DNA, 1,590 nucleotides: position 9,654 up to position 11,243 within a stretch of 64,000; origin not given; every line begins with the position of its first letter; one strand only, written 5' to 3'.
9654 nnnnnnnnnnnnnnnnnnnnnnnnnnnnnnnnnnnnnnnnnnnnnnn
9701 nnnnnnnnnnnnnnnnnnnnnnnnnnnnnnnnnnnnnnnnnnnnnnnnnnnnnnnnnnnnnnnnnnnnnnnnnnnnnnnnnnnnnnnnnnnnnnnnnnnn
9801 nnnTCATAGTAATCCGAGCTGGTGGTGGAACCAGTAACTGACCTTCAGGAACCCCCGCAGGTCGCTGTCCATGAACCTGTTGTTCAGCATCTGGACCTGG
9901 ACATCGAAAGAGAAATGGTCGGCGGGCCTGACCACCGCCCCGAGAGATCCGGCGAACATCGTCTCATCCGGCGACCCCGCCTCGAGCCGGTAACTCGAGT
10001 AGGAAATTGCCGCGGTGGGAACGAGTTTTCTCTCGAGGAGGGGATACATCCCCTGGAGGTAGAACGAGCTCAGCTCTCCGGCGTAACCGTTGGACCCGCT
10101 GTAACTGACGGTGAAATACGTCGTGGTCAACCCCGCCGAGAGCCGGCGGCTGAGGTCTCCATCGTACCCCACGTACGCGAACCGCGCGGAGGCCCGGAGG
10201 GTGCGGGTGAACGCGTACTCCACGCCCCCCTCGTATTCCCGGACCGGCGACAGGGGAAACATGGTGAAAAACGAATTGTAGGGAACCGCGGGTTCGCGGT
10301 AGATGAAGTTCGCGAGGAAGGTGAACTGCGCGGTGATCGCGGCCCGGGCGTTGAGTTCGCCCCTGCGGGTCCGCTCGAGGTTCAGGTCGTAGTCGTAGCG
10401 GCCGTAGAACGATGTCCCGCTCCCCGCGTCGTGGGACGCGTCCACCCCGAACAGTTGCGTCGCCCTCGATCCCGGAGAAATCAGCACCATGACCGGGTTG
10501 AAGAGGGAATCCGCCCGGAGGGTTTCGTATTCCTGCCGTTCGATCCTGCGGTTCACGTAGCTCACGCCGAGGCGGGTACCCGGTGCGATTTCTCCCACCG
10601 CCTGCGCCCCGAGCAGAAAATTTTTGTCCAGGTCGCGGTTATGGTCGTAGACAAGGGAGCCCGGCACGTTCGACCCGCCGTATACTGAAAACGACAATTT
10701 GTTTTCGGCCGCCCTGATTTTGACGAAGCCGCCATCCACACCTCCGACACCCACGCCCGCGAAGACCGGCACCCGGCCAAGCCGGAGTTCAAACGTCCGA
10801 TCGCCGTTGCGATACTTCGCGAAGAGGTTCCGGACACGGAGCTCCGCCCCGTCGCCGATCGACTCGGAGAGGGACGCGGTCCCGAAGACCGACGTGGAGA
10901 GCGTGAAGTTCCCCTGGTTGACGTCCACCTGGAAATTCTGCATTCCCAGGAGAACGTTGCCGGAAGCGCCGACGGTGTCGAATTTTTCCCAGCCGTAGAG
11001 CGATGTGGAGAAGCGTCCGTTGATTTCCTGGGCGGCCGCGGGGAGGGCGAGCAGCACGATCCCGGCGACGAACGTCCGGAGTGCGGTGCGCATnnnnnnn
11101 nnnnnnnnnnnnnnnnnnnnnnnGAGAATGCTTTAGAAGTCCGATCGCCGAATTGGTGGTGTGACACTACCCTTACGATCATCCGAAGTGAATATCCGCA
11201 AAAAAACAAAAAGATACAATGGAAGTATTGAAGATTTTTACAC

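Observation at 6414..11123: Porin-multiheme cytochrome operon resembling an extracellular electron transfer conduit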

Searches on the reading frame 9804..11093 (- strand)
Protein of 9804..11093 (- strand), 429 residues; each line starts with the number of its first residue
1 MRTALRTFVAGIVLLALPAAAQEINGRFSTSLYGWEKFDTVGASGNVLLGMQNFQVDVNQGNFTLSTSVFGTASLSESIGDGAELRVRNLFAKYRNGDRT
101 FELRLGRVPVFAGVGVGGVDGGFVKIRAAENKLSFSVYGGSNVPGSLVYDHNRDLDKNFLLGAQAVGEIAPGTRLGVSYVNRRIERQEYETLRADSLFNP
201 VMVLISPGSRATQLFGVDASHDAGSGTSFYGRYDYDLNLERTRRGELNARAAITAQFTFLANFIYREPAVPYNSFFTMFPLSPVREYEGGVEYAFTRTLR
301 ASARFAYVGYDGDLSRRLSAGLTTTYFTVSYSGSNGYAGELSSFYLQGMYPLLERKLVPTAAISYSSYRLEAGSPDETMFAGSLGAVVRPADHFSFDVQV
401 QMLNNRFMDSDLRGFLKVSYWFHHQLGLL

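Call 5: search_protein_families(library=pfam, proteins=[window:9804-11093:-], max_evalue=0.1)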
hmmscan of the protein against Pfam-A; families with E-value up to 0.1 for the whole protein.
window:9804-11093:- (429 aa): 0 families

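Call 6: search_protein_families(library=ncbifam, proteins=[window:9804-11093:-], max_evalue=0.1)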
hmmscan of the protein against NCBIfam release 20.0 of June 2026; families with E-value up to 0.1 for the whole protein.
window:9804-11093:- (429 aa): 0 families

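Call 9: search_solved_structures(query=window:9804-11093:-, max_evalue=10)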
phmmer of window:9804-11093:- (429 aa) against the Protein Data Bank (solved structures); distinct sequences matched with E-value up to 10: 2.
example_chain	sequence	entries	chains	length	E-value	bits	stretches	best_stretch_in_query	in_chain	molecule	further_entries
7aoi_XP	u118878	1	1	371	2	10.9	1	223-288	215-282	Pseudouridylate synthase, putative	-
6yxx_EC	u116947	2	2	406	2.3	10.7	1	223-288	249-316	Pseudouridylate synthase, putative | mt-LAF3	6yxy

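Call 10: find_homologous_proteins(query=window:9804-11093:-, max_evalue=0.001)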
Query window:9804-11093:- (429 aa): 247 proteins with E <= 0.001 among 8000 candidates; the best 120 are listed.
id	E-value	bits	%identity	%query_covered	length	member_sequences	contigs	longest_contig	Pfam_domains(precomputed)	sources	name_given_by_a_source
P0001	5.6e-281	950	100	100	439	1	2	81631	-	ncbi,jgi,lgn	-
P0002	3.4e-225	766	78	99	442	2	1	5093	-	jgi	-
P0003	4.7e-218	743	78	96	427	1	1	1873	-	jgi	-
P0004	2.2e-209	714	75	99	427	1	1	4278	-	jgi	jgi:hypothetical protein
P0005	2.6e-209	714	74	99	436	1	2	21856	-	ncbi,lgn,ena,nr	ncbi:MAG TPA: hypothetical protein VI932_09310 [Bacteroidota bacterium]|nr:hypothetical protein [Bac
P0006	1.2e-203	695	74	96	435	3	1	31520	-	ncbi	-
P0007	4.9e-203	693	74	95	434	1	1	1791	-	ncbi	-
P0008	1.6e-197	675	68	100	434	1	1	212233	-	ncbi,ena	-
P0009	2.1e-194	665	71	97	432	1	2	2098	-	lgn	-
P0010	4.2e-193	660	68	99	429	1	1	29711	-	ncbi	-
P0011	1.3e-192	659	68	100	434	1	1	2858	-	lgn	-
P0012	1.7e-192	658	69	100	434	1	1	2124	-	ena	-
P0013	1.7e-190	652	69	98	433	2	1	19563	-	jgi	jgi:hypothetical protein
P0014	8.8e-189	646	70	98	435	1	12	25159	-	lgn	-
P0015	2.2e-188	645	67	98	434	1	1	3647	-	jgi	jgi:hypothetical protein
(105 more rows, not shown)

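Call 19: find_related_loci(query=A1, collection=genome_contigs, flank=8000)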
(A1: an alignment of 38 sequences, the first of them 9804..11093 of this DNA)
Query A1 (429 aa) in genome_contigs; peptide patterns used: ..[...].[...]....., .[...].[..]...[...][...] (x = any residue, [..] = any of these).
160 stretches matched a pattern; 48 encode a relative of the query (tblastn E <= 1e-3); 47 distinct loci.
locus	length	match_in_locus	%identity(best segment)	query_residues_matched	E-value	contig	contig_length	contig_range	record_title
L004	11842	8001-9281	74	6-429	0e+0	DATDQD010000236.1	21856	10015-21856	MAG TPA_asm: Bacteroidota bacterium isolate SMAG_U7938 k141_425051, whole genome shotgun sequence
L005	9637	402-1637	74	18-429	0e+0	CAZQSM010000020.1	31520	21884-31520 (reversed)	MAG TPA_asm: uncultured Chlorobiaceae bacterium isolate SRP287453_co1_294 genome assembly, contig: NODE_2360_length_3152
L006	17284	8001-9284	68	3-429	0e+0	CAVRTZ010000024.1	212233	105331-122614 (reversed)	MAG: uncultured Ignavibacteria bacterium isolate MFD02809.bin.2.75 genome assembly, contig: contig_56271, whole genome s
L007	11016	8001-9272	68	7-429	0e+0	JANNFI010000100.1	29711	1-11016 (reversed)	MAG: Ignavibacteria bacterium isolate OTE_75_metabat_310 OTE_75_k141_4239129, whole genome shotgun sequence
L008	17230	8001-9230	50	21-429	4e-135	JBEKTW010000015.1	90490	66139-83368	MAG: Bacteroidota bacterium isolate SPRUCE 567 SPRUCE_567_15, whole genome shotgun sequence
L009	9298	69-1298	49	21-429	3e-128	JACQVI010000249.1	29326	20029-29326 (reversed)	MAG: Ignavibacteriae bacterium isolate NC_groundwater_1459_Ag_S-0.65um_45_22 S_p65_S5_coassembly_k141_5284306, whole gen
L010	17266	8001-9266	48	8-429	1e-125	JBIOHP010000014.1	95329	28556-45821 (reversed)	MAG: Bacteroidota bacterium isolate GcC11-5 k141_1571432_length_95329_cov_84.0179, whole genome shotgun sequence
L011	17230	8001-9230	51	21-429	3e-123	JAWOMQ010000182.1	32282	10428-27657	MAG: Bacteroidota bacterium isolate bin_71 c_000040373969, whole genome shotgun sequence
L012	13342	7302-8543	45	9-424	2e-121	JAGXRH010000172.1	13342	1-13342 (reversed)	MAG: Ignavibacteriales bacterium isolate CROMO_A_84 c_000000707146, whole genome shotgun sequence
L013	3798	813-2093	46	1-424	1e-123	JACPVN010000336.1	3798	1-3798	MAG: Ignavibacteriae bacterium isolate NC_groundwater_786_Ag_S2p5_43_5 JBCH_GD18_4_SO25_S179_scaffold_534329, whole geno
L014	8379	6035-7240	45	21-426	2e-113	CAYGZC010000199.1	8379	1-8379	MAG TPA_asm: uncultured Chlorobiaceae bacterium isolate ERP119294_co2_80 genome assembly, contig: k141_1811858, whole ge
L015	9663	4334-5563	45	19-429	6e-111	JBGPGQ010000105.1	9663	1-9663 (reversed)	MAG: Bacteroidota bacterium isolate OBJ_0618_7090110_39 k141_11089018_length_9663_cov_13.0023, whole genome shotgun sequ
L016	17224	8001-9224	45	20-426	3e-109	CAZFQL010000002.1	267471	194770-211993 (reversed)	MAG TPA_asm: uncultured Chlorobiaceae bacterium isolate SRP302447_co3_354 genome assembly, contig: NODE_98_length_267471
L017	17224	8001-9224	45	20-426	7e-109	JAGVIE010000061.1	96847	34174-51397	MAG: Bacteroidetes bacterium isolate DeMMO2_4 c_000000071521, whole genome shotgun sequence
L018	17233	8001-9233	42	16-426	6e-105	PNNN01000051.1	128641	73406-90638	MAG: Chlorobiaceae bacterium isolate SW.3.66 SW_1000056_128641, whole genome shotgun sequence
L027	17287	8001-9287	41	5-429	6e-93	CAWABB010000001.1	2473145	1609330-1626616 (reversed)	MAG: uncultured Ignavibacteria bacterium isolate MFD05942.bin.1.109 genome assembly, contig: contig_10081, whole genome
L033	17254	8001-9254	36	12-429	4e-86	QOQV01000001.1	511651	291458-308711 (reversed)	MAG: Ignavibacteriae bacterium isolate BY39 NODE_8, whole genome shotgun sequence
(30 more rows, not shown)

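Call 28: predict_structure(alignment_id=A1)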
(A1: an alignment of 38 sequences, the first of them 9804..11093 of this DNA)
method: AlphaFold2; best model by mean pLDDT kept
length: 429 residues; sequences in the alignment: 38
mean_pLDDT: 87.8   pTM: 0.75
mean pLDDT of the five models: 87.8, 86.9, 86.6, 86.0, 83.8
residues with pLDDT >= 90: 260; 70-90: 127; 50-70: 38; < 50: 4
segments of 3 or more residues with pLDDT < 50: 17-19
pLDDT, mean of each block of 10 residues (from residue 1): 80 56 87 83 80 92 91 77 80 93 94 85 95 95 66 74 95 95 80 66 75 94 91 94 95 95 92 79 94 95 96 93 97 92 97 96 95 90 97 95 85 94 77
secondary structure, 60 per line:
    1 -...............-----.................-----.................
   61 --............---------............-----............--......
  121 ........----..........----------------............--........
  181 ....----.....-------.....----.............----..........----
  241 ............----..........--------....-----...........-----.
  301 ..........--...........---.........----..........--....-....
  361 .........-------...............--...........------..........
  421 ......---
elements in order: H2-16 E22-38 E44-60 E63-74 E84-95 E101-112 E115-128 E133-142 E159-170 E173-184 E189-193 E201-205 E210-222 E227-236 E241-252 E257-266 H275-278 E284-294 E300-310 E313-323 E327-335 E340-349 E357-369 E377-391 E394-404 E411-426

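Call 32: search_protein_families(library=pfam, alignment_id=A1, max_evalue=0.01)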
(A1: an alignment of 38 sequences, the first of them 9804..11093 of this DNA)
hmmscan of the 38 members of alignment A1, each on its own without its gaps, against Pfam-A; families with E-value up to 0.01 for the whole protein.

A. member 1, window:9804-11093:- (429 aa): 0 families

B. families by the number of members that match (of 38 scanned): 3 families
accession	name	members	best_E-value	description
PF04453.20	LptD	4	0.00053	LPS transport system D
PF13609.12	Porin_4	3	7.8e-06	Gram-negative porin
PF13505.12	OMP_b-brl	2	0.00028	Outer membrane protein beta-barrel domain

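Call 59: search_protein_representatives(alignment_id=A1)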
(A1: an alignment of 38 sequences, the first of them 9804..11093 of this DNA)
Query: 38 sequences, 436 profile positions. Proteins with E-value up to 0.001 (for the whole library): 578; up to 1e-10: 347; up to 1e-30: 149. The best 150 are listed.
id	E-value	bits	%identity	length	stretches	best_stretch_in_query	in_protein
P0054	1.1e-195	667.1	-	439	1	1-434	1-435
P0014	7.7e-178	608.3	-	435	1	9-430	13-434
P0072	1.6e-169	580.9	-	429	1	6-431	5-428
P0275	6.6e-166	569.0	-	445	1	10-431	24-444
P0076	6.9e-162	555.8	-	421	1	16-434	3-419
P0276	9.7e-158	542.1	-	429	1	9-431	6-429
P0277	2.3e-150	517.8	-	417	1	21-432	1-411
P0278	2.2e-149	514.5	-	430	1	11-430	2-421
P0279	1.2e-147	508.8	-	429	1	6-431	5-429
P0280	1.3e-147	508.7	-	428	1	7-434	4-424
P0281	4.1e-147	507.1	-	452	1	6-430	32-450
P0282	1.3e-144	498.9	-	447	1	8-434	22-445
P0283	1.5e-138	478.9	-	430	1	6-425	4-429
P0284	1.1e-135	469.4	-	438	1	10-429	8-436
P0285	1.2e-133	462.7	-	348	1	7-349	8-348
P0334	3.1e-63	230.7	-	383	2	213-425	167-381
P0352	1.2e-52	195.7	-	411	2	224-424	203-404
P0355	1.2e-50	189.1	-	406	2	213-426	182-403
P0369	7.9e-43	163.4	-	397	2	217-422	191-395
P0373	1.8e-41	159.0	-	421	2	211-424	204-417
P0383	3.4e-38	148.2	-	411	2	216-424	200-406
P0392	1.6e-35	139.3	-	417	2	211-428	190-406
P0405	5.7e-33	130.9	-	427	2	211-424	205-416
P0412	5.4e-32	127.7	-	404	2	216-424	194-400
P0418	8.3e-31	123.8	-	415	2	212-429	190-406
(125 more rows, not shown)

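Call 60: list_cluster_members(proteins=[P0334, P0352, P0355, P0369, P0373, P0383, P0392, P0405, P0412, P0418])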
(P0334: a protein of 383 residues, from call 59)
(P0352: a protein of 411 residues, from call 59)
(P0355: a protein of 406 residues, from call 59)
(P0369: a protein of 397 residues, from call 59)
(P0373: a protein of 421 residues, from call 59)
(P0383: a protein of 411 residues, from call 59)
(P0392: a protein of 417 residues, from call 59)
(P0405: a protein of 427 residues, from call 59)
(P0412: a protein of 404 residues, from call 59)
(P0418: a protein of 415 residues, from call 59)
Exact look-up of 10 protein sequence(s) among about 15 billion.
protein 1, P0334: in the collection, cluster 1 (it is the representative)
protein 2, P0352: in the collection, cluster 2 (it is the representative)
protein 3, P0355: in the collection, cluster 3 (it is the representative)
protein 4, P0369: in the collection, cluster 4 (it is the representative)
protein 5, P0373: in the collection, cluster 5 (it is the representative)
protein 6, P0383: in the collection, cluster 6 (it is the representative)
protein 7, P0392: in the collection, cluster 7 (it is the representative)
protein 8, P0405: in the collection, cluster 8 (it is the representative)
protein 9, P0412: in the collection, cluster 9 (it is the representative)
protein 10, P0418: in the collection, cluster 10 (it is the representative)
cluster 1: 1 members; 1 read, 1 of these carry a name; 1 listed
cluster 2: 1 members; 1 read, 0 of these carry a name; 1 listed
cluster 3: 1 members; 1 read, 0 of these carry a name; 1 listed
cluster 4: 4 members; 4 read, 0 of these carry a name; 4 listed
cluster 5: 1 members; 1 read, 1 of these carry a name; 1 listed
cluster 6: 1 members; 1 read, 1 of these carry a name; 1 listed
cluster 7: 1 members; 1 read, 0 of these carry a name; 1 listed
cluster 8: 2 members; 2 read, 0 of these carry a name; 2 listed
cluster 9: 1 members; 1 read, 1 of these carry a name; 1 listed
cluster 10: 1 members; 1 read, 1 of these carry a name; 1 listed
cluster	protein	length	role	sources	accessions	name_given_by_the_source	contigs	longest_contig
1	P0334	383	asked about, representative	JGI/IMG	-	hypothetical protein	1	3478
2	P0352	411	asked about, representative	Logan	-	-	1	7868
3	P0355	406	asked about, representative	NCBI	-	-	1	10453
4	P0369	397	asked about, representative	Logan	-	-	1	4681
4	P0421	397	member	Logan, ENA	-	-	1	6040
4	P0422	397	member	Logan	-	-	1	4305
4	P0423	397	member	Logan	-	-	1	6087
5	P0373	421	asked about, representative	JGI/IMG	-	hypothetical protein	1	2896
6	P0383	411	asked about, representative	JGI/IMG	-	hypothetical protein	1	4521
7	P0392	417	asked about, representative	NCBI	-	-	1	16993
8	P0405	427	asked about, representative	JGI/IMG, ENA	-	-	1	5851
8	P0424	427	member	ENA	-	-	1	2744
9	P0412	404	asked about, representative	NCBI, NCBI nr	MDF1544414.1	MAG: hypothetical protein P1R58_04855 [bacterium] | hypothetical protein [bacterium]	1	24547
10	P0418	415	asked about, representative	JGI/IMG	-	hypothetical protein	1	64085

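Call 62: find_homologous_proteins(query=A3, max_evalue=0.001)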
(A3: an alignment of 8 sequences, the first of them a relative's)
Query A3 (8 sequences) (427 aa, profile of the alignment): 68 proteins with E <= 0.001 among 7036 candidates.
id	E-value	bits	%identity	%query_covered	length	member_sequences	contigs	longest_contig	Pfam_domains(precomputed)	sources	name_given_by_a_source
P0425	9.7e-207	705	49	100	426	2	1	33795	-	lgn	-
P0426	1.1e-204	699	100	100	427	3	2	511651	-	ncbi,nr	ncbi:MAG: hypothetical protein IGBAC_1872 [Ignavibacteriae bacterium]|nr:MAG: hypothetical protein I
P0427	1.1e-202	692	49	100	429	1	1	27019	-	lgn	-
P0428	4.9e-202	690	73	100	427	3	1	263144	-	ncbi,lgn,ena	-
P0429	3.3e-200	684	48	100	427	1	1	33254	-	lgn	-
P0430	2.0e-186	639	33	96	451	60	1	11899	-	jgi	jgi:hypothetical protein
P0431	6.6e-182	624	36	99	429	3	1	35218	-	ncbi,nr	ncbi:MAG: hypothetical protein HY088_02510 [Ignavibacteriales bacterium]|nr:hypothetical protein [Ig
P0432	1.3e-179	616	62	100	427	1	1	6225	-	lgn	-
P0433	2.3e-179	615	37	100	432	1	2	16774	PF13505.13,PF13609.13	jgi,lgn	jgi:hypothetical protein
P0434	2.3e-178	612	52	96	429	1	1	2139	-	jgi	jgi:hypothetical protein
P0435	3.0e-178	612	49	100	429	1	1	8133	-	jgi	jgi:hypothetical protein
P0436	5.0e-178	611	38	98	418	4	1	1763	-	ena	-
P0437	8.1e-178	610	36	96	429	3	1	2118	-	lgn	-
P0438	1.0e-177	610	37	98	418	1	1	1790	-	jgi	jgi:hypothetical protein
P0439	1.3e-177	610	37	98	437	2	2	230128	-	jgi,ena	jgi:hypothetical protein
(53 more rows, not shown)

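Call 78: search_protein_families(library=ncbifam, alignment_id=A1, max_evalue=0.01)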
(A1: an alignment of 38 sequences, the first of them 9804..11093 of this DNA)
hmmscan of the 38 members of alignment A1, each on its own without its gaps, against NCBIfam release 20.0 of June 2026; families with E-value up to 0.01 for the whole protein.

A. member 1, window:9804-11093:- (429 aa): 0 families

B. families by the number of members that match (of 38 scanned): 1 family
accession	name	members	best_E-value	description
TIGR04565.1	OMP_myx_plus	1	0.0016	outer membrane beta-barrel domain-containing protein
